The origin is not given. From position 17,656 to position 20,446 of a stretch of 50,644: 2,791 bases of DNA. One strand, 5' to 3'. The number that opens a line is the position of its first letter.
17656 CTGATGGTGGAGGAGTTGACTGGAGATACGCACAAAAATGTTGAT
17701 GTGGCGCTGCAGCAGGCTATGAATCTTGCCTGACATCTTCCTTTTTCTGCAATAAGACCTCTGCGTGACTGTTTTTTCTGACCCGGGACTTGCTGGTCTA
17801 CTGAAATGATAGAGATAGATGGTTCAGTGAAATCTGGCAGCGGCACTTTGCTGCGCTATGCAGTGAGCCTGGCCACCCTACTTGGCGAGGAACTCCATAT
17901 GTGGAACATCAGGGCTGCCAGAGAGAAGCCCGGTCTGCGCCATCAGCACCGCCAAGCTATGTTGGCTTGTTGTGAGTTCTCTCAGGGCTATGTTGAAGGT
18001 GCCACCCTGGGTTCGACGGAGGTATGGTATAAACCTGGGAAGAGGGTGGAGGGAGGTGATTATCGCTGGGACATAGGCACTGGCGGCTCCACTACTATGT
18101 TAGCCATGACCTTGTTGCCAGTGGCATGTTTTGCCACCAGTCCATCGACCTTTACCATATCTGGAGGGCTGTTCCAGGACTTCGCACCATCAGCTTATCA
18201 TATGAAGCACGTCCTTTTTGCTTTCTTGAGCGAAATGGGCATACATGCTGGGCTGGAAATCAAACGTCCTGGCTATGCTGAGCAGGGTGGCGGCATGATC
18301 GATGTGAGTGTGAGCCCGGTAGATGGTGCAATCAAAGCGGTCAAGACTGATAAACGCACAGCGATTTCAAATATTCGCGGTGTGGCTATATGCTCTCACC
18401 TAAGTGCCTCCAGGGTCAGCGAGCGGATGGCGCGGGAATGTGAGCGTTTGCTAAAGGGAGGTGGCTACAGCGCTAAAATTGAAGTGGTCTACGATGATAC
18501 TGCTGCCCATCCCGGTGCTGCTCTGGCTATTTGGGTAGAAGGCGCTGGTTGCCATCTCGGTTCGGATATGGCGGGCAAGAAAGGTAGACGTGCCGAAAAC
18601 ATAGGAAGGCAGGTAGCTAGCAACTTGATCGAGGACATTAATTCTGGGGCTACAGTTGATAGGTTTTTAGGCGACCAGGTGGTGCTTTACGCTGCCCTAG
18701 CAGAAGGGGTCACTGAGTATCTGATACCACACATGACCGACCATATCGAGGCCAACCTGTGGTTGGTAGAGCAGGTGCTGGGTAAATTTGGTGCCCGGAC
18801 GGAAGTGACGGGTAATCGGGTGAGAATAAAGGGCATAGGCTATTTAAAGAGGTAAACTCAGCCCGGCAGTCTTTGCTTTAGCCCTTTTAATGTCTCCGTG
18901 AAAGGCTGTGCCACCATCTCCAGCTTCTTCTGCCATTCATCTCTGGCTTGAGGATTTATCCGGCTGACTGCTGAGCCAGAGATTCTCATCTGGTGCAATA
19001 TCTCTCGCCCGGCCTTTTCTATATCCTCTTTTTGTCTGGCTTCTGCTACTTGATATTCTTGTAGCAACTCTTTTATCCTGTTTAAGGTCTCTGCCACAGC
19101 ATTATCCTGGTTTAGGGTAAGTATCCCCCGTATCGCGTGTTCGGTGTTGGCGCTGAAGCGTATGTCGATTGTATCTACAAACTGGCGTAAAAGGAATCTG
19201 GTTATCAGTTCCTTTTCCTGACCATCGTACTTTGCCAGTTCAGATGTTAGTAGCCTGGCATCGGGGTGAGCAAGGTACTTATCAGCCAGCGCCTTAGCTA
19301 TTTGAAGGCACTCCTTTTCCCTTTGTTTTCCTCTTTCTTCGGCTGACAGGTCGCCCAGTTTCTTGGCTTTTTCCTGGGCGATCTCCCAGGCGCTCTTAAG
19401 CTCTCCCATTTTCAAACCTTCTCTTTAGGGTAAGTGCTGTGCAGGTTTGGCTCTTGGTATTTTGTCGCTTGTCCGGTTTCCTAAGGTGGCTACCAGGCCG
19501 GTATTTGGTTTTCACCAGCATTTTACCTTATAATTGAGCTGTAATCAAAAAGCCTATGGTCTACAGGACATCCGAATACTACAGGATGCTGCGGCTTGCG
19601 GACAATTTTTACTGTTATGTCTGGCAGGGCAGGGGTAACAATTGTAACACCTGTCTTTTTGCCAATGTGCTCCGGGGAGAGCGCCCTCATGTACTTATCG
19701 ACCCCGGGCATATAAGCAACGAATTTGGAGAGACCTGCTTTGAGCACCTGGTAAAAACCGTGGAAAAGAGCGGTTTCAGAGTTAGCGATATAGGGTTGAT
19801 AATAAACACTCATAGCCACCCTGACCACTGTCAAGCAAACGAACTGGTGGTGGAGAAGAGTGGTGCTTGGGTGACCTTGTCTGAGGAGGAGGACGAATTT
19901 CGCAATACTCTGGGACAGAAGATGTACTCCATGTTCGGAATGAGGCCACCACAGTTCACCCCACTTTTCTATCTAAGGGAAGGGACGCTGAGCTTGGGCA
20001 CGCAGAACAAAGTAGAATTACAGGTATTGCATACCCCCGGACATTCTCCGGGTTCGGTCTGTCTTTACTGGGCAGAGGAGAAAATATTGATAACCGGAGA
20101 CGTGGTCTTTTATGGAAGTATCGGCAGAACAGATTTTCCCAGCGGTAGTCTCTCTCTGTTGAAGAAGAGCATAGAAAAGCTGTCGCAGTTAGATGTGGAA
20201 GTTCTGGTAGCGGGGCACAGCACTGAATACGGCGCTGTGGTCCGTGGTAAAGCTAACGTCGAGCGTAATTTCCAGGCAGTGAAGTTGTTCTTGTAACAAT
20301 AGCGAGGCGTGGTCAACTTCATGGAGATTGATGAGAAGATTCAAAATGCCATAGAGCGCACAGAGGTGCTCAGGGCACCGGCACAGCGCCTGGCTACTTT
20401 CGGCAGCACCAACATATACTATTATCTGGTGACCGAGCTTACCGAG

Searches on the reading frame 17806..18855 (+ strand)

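Call 25: search_protein_families(library=ncbifam, proteins=[window:17806-18855:+], max_evalue=1e-12)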
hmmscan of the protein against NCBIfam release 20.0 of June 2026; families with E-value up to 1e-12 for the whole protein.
window:17806-18855:+ (349 aa): 4 families
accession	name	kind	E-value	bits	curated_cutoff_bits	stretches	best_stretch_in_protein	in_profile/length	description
TIGR03399.1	RNA_3prim_cycl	equivalog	4.1e-87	292.4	250.05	1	2-326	1-322/326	RNA 3'-terminal phosphate cyclase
NF003246.0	PRK04204.1-2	equivalog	1.4e-75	254.7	352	1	1-326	3-321/342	RNA 3'-terminal phosphate cyclase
NF003247.0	PRK04204.1-3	equivalog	1.6e-47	162.4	333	1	1-329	4-324/338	RNA 3'-terminal phosphate cyclase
TIGR03400.1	18S_RNA_Rcl1p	equivalog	2e-29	102.6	227.95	1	15-300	8-299/360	18S rRNA biogenesis protein RCL1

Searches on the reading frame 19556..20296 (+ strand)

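Call 26: search_protein_families(library=ncbifam, proteins=[window:19556-20296:+], max_evalue=1e-12)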
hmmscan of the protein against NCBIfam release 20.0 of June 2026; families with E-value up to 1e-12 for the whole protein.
window:19556-20296:+ (246 aa): 4 families
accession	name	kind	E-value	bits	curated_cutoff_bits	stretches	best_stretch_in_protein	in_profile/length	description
NF033105.1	bla_subclass_B3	equivalog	2.5e-17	63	240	1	40-234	29-225/257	subclass B3 metallo-beta-lactamase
TIGR04558.1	SoxH_rel_PQQ_1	hypoth_equivalog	3.2e-14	52.7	300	1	31-222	29-214/285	quinoprotein relay system zinc metallohydrolase 1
NF012229.1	bla_class_B_core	domain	9.4e-13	48.5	100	0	56-172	32-138/139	metallo-beta-lactamase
NF053820.1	MBLfold_Strvi7410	exception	9.7e-13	48.2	525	0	37-111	27-97/343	Strvi_7410 family MBL fold metallo-hydrolase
